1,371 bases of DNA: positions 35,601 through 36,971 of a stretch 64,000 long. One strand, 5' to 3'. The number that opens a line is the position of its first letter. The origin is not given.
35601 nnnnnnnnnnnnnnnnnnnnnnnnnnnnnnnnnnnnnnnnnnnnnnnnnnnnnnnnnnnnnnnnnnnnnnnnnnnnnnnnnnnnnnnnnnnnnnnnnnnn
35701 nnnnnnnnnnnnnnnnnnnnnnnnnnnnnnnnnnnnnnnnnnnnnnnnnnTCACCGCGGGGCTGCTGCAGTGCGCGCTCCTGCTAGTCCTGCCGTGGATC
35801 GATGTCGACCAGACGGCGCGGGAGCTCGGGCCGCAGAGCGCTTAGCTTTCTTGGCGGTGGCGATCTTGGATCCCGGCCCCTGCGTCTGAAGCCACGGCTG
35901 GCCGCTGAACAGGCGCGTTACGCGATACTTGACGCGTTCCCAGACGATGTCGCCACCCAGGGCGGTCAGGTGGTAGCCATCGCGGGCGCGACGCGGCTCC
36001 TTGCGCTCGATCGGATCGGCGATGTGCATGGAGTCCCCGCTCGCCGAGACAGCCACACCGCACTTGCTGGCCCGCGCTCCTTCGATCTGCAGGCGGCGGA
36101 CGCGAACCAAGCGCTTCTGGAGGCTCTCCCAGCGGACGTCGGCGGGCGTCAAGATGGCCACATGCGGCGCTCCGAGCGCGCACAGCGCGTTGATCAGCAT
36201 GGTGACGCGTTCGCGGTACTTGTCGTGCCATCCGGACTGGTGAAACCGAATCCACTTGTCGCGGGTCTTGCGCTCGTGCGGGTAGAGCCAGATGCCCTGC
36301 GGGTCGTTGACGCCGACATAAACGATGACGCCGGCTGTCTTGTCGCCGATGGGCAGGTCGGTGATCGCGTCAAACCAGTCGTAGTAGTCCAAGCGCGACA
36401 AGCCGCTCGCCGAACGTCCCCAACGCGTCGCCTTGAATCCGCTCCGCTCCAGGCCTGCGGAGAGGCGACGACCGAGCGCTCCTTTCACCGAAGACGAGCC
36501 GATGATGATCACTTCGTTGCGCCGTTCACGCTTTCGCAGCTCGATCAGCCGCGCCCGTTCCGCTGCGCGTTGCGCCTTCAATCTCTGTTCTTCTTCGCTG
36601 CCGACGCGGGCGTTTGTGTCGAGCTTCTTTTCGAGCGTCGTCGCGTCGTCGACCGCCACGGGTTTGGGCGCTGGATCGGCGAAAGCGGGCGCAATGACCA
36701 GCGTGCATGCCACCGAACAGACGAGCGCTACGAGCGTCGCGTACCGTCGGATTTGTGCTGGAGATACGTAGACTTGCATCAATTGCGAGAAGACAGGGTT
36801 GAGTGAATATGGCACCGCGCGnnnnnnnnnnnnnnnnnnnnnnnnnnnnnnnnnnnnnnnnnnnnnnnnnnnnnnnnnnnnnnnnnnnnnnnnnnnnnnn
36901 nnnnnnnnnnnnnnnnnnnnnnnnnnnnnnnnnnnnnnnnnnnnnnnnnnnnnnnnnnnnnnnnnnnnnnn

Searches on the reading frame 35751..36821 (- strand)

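Call 55: search_protein_families(library=pfam, proteins=[window:35751-36821:-], max_evalue=0.0001)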
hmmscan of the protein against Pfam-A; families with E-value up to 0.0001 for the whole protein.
window:35751-36821:- (356 aa): 1 family
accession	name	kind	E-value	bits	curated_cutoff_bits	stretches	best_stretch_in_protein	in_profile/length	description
PF04311.20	DUF459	-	2.4e-22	79.7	27.2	1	104-297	2-194/197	Protein of unknown function (DUF459)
